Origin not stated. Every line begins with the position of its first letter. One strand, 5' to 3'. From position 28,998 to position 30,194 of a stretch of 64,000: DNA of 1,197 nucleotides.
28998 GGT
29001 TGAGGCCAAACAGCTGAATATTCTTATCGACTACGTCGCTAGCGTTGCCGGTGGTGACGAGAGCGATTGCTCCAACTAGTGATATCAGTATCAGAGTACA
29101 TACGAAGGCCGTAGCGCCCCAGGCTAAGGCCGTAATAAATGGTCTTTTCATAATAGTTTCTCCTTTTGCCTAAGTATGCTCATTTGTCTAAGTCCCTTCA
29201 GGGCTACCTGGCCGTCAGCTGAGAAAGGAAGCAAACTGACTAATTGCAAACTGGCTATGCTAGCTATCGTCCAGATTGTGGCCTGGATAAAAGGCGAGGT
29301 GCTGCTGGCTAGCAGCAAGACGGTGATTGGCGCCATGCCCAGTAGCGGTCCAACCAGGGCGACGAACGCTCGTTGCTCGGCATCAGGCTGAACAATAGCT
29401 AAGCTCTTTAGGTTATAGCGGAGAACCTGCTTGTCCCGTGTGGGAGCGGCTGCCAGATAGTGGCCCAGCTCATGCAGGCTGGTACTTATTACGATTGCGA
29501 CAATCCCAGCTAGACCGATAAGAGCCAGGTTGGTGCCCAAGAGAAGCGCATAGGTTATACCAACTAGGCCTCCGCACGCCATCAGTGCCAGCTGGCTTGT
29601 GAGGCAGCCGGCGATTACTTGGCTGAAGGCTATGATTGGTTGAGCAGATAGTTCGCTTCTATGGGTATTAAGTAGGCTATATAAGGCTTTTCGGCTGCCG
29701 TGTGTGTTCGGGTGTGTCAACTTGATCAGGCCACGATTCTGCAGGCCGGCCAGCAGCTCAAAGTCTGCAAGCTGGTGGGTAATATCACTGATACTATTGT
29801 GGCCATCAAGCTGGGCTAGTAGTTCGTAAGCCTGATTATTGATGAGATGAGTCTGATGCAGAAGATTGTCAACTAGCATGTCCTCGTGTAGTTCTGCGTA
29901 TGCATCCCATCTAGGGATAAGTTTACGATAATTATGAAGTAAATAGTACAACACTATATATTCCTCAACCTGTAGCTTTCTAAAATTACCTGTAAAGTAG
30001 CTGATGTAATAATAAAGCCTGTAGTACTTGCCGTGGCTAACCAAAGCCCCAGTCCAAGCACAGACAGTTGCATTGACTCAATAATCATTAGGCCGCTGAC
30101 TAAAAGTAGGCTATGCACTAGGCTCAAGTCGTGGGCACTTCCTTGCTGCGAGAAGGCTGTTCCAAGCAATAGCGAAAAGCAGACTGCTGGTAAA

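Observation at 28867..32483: Uncharacterised five-gene peptide / ABC exporter / RRE-fused site-2-protease operon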

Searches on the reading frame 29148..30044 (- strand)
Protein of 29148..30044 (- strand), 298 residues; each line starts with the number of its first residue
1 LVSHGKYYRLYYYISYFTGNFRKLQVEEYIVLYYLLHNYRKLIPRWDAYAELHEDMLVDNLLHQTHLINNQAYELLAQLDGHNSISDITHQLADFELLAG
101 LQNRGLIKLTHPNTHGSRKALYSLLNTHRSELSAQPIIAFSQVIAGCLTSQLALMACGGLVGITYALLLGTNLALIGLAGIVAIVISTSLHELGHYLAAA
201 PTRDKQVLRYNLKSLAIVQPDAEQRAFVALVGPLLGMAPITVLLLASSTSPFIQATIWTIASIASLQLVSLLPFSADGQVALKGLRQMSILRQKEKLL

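Call 4: search_protein_families(library=pfam, proteins=[window:29148-30044:-], max_evalue=1)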
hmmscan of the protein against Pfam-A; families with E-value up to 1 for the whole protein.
window:29148-30044:- (298 aa): 2 families
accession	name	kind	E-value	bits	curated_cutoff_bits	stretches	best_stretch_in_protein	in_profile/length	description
PF21782.3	PKMT_2nd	-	0.003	18.4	27.8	1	53-94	15-56/98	PKMT, C-terminal winged helix domain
PF02163.28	Peptidase_M50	-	0.0049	16.7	27.2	1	180-201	2-23/221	Peptidase family M50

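Call 5: search_protein_families(library=ncbifam, proteins=[window:29148-30044:-], max_evalue=1)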
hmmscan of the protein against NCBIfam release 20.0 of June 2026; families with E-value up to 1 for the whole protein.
window:29148-30044:- (298 aa): 1 family
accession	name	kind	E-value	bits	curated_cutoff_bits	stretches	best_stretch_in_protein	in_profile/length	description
TIGR03859.1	PQQ_PqqD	equivalog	0.069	13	46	1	68-93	29-54/81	pyrroloquinoline quinone biosynthesis peptide chaperone PqqD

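Call 6: find_homologous_proteins(query=window:29148-30044:-, max_evalue=0.001)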
Query window:29148-30044:- (298 aa): 1 proteins with E <= 0.001 among 8000 candidates.
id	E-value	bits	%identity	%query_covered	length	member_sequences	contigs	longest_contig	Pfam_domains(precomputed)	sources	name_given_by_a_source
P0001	2.3e-165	567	100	90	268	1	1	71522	-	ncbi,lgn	-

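Call 9: find_encoding_contigs(protein=P0001, flank=10000, max_places=6)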
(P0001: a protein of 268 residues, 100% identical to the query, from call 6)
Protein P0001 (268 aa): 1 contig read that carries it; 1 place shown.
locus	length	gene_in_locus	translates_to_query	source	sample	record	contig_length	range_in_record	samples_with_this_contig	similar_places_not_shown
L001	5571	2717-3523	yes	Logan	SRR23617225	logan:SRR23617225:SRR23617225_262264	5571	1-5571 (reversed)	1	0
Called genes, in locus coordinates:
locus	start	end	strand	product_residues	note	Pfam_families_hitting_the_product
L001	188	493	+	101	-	-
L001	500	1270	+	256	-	PF13476:AAA_23 (weak), PF00005:ABC_tran, PF13175:AAA_15 (faint), PF13401:AAA_22 (weak), PF13304:AAA_21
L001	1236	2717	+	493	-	-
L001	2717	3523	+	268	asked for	-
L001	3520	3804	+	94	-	-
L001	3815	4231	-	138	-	PF00075:RNase_H, PF13456:RVT_3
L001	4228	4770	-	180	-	PF13302:Acetyltransf_3, PF13523:Acetyltransf_8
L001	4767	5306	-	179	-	PF00300:His_Phos_1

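Call 13: search_solved_structures(query=window:29148-29954:-, max_evalue=10, show_alignments=3)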
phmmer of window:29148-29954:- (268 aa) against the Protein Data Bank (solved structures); distinct sequences matched with E-value up to 10: 31.
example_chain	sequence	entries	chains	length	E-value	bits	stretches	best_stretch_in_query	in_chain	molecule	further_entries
5mfd_A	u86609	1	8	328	2.1e-06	30.3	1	172-235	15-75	YIIIM''6AII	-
4v3r_A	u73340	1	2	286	5.8e-06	28.9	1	172-235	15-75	YIII_M5_AII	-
4plr_A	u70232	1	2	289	8.8e-06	28.3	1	172-235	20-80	Arm00008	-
4pls_A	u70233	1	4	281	9.1e-06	28.2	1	173-235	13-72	Arm00010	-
4v3o_A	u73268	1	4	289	9.9e-06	28.1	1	172-235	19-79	YIII_M5_AII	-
4plq_A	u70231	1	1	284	1.1e-05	28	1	172-235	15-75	Arm00011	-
4v3q_A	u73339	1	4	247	3.5e-05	26.3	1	172-235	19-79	YIII_M4_AII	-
5mfi_A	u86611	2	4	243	0.00032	23.2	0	173-235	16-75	YIII(Dq.V2)4CqI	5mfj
6sa6_A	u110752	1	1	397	0.0036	19.7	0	206-235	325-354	DARPin-Armadillo fusion A5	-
5mfl_A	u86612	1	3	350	0.024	17.1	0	166-235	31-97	(KR)5_GS10_YIIIM6AII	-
5mfm_A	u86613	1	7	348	0.027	16.8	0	172-235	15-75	YIIIM6AII_GS11_(KR)5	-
5aei_A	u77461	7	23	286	0.028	16.8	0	172-235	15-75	DESIGNED ARMADILLO REPEAT PROTEIN YIIIM5AII | YIIIM5AII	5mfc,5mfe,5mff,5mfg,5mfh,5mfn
5mfm_C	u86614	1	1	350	0.028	16.8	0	172-235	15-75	Importin subunit alpha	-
4db6_A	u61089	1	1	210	0.052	15.9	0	172-235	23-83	Armadillo repeat protein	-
5mfo_A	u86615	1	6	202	0.052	15.9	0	172-235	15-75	YIIIM3AIII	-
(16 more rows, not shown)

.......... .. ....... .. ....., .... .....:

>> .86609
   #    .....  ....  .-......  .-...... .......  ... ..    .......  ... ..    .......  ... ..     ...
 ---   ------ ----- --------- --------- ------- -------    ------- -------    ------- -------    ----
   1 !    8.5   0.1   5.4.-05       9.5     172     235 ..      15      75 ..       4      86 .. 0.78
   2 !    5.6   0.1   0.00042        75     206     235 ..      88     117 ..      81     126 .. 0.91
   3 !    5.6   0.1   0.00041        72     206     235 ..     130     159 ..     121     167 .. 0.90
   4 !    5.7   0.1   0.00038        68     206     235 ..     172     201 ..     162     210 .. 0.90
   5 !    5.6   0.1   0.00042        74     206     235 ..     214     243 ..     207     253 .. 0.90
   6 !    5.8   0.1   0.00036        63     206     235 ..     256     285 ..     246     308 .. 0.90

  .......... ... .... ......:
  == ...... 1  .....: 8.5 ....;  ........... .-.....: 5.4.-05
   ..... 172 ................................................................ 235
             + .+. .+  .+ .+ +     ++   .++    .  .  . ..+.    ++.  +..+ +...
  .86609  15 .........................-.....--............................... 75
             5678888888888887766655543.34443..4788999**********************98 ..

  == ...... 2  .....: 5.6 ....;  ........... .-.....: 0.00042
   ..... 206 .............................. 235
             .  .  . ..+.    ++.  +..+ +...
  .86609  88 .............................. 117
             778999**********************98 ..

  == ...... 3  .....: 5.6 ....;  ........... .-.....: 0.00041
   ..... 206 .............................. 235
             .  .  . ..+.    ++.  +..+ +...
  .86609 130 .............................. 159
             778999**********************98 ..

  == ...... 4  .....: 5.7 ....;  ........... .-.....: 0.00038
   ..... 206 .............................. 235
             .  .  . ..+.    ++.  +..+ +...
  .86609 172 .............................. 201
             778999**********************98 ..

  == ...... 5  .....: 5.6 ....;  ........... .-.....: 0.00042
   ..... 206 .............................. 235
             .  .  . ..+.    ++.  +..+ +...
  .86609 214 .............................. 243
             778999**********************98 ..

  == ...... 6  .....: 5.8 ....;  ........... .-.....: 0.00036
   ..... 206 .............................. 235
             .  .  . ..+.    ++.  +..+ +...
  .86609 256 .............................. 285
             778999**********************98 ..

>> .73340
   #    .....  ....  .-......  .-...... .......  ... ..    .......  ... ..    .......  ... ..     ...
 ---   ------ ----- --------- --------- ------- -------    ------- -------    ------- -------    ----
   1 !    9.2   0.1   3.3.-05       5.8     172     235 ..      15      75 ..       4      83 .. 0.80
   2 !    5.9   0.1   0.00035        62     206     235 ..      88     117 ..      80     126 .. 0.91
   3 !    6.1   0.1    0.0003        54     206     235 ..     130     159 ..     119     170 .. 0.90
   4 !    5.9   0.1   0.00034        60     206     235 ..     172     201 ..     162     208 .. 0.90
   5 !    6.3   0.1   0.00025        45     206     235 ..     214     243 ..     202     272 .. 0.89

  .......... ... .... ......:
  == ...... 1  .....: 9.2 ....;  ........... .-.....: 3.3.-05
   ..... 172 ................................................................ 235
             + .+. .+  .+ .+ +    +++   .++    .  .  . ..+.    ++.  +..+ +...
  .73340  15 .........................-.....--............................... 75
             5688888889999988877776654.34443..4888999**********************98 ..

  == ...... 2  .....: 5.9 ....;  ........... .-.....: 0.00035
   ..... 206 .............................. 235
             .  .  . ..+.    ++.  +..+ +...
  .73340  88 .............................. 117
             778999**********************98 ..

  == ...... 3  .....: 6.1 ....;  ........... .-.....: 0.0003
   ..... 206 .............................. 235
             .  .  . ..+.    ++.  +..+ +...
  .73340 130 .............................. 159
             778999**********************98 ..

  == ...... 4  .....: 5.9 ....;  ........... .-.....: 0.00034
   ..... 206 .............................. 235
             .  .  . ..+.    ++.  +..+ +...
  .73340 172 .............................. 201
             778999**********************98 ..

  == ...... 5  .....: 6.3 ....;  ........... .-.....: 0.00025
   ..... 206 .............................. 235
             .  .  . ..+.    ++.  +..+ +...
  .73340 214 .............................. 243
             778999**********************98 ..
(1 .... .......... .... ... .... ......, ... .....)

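Call 14: search_protein_families(library=padloc, proteins=[window:29148-29954:-], max_evalue=0.1)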
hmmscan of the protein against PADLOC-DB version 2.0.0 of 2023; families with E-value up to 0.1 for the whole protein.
window:29148-29954:- (268 aa): 0 families

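Call 15: search_protein_representatives(protein=P0001)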
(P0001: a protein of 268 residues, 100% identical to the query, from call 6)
Query: 268 residues. Proteins with E-value up to 0.001 (for the whole library): 17; up to 1e-10: 1; up to 1e-30: 1. The best 17 are listed.
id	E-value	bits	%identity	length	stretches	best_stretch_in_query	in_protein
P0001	1.5e-166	567.9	100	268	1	1-268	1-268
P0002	5.8e-08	48.6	29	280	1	23-256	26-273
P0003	9.9e-08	47.8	30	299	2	12-62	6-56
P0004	1.1e-07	47.7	29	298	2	136-256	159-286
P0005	4.7e-07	45.6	32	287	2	123-249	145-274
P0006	2.0e-06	43.6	29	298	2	126-254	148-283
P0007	1.6e-05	40.6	32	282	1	102-257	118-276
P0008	2.0e-05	40.3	30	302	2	110-264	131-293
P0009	1.2e-04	37.7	26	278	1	13-251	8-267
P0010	1.9e-04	37.1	32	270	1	22-254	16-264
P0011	2.9e-04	36.5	40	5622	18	123-157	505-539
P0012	4.2e-04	35.9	31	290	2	140-258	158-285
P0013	4.5e-04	35.8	28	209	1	42-251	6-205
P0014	4.6e-04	35.8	29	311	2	12-61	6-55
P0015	6.4e-04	35.3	30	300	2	103-265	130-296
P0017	8.1e-04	35.0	28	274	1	38-249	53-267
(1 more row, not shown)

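Call 17: search_protein_families(library=pfam, alignment_id=A1, max_evalue=0.1)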
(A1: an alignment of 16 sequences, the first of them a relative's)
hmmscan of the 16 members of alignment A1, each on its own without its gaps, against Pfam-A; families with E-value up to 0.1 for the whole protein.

A. member 1, P0001 (268 aa): 2 families
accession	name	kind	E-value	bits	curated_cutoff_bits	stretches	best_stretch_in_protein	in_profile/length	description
PF21782.3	PKMT_2nd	-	0.0025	18.6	27.8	1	23-64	15-56/98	PKMT, C-terminal winged helix domain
PF02163.28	Peptidase_M50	-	0.0057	16.5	27.2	0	150-171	2-23/221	Peptidase family M50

B. families by the number of members that match (of 16 scanned): 9 families
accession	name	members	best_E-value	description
PF05402.18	PqqD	8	5.9e-09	Coenzyme PQQ synthesis protein D (PqqD)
PF02163.28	Peptidase_M50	6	5.9e-06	Peptidase family M50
PF21782.3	PKMT_2nd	1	0.0025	PKMT, C-terminal winged helix domain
PF11667.14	DUF3267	1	0.029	Putative zincin peptidase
PF25799.1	prePAAR_I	1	0.033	Class I prePAAR effector Rhs1 motif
PF13398.12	Peptidase_M50B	1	0.059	Peptidase M50B-like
PF04315.17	EpmC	1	0.065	Elongation factor P hydroxylase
PF16007.11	DUF4777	1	0.066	Domain of unknown function (DUF4777)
PF22523.1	DUF6999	1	0.072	Family of unknown function (DUF6999)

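Call 18: search_protein_families(library=ncbifam, alignment_id=A1, max_evalue=0.1)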
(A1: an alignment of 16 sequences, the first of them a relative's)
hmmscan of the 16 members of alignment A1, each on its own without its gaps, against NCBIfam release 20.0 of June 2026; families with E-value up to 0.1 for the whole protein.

A. member 1, P0001 (268 aa): 1 family
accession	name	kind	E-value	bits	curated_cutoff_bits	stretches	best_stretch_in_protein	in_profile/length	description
TIGR03859.1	PQQ_PqqD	equivalog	0.061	13.2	46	0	38-63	29-54/81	pyrroloquinoline quinone biosynthesis peptide chaperone PqqD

B. families by the number of members that match (of 16 scanned): 8 families
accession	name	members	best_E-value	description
TIGR03859.1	PQQ_PqqD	9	1.8e-07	pyrroloquinoline quinone biosynthesis peptide chaperone PqqD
NF002535.0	PRK02079.1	6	1.2e-05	pyrroloquinoline quinone biosynthesis peptide chaperone PqqD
NF033530.1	lasso_PqqD_Strm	3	0.00016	lasso peptide biosynthesis PqqD family chaperone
NF041824.1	daptide_HExxH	2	0.00082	daptide biosynthesis intramembrane metalloprotease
TIGR01884.1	cas_HTH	1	0.0024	CRISPR-associated CARF protein Csa3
TIGR04302.1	geo_PqqD_fam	1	0.0029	GeoRSP system PqqD family peptide chaperone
NF010250.0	PRK13696.1-2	1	0.004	hypothetical protein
TIGR04248.1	SCM_PqqD_rel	1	0.1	SynChlorMet cassette protein ScmD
